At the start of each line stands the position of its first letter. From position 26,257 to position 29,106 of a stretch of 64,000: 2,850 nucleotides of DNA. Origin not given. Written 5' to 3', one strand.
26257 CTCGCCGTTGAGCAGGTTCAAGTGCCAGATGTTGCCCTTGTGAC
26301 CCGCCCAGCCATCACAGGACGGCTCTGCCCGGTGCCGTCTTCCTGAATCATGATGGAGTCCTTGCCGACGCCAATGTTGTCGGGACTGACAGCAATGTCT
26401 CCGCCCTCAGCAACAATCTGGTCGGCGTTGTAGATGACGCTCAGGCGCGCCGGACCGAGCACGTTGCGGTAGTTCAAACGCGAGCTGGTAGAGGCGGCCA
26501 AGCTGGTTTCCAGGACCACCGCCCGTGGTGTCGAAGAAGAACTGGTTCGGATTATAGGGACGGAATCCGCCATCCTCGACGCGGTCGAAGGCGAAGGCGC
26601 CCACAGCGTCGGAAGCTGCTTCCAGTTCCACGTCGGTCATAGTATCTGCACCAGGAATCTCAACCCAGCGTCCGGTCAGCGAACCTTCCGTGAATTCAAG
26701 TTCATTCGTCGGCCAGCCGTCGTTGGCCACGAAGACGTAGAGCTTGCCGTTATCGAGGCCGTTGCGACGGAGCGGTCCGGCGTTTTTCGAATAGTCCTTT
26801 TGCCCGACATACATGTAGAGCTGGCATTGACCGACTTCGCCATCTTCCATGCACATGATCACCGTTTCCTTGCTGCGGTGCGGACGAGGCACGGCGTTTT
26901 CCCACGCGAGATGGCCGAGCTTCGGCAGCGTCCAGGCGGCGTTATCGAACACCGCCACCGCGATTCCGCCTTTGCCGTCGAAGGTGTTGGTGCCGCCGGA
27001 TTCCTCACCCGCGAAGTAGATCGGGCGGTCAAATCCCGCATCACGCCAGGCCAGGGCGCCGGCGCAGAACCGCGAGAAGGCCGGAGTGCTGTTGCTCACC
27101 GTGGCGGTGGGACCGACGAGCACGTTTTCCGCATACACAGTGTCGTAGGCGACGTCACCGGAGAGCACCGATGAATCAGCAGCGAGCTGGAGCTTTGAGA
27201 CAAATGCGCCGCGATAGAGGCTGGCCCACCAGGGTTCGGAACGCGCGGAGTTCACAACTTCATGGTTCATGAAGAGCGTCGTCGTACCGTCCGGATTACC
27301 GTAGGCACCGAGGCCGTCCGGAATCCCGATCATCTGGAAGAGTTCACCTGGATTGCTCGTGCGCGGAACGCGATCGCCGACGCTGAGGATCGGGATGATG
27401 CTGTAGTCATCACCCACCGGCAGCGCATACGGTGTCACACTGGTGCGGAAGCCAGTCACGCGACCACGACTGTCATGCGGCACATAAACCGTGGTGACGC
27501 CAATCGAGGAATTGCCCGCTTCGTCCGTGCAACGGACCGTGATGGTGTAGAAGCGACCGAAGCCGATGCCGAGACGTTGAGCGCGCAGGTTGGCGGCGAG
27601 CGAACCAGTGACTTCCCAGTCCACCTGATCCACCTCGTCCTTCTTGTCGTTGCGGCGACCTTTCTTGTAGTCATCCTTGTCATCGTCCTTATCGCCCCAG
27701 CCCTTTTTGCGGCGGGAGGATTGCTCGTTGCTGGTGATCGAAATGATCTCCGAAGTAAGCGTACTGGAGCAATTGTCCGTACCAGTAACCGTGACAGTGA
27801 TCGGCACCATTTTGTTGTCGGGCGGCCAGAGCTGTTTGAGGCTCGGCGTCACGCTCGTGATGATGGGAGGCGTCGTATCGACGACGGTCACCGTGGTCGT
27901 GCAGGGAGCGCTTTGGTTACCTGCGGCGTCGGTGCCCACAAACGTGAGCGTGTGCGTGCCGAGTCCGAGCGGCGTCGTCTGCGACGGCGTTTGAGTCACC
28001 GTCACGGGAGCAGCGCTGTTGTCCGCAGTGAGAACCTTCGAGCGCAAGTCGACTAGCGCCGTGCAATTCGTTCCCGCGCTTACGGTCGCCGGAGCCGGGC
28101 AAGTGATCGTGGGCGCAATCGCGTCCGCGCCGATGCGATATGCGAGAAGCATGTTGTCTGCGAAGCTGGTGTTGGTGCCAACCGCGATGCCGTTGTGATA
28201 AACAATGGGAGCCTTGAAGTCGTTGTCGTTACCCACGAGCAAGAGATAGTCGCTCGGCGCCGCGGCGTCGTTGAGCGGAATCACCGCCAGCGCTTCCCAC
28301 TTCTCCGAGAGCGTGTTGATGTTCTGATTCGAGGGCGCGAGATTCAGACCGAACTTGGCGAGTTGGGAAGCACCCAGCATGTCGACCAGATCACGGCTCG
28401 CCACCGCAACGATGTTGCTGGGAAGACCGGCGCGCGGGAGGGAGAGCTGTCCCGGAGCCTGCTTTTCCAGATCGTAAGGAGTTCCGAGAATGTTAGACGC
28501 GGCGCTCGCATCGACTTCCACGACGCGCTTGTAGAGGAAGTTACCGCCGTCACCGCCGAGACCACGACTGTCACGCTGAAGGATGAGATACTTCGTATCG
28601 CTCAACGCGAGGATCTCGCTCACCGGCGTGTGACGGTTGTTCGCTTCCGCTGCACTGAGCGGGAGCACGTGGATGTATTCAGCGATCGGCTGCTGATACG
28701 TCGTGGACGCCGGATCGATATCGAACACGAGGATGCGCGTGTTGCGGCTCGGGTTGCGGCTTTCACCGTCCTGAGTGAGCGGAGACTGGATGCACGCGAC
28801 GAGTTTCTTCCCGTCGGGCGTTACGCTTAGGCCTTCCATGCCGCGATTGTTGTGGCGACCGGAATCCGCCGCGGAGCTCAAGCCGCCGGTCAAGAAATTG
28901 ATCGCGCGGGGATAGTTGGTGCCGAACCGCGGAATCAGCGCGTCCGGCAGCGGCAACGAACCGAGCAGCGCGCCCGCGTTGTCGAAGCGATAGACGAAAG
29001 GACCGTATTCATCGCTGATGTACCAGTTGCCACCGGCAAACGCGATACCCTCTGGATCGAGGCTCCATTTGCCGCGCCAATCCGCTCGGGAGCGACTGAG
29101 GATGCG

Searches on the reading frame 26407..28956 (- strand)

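Call 16: search_protein_families(library=pfam, proteins=[window:26407-28956:-], max_evalue=0.001)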
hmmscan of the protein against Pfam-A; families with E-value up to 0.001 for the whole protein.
window:26407-28956:- (849 aa): 4 families
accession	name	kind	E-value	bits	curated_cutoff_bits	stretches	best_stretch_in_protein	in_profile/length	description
PF13449.12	Phytase-like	-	1.6e-23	84.5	27.6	1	29-247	115-284/284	Esterase-like activity of phytase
PF05787.19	PhoX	-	1.5e-09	38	24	1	679-814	233-367/515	Alkaline phosphatase PhoX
PF02494.22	HYR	-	1e-06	29.4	21.7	1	278-358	2-81/81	HYR domain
PF19077.6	Big_13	-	5.7e-05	24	27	0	326-358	68-100/102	Bacterial Ig-like domain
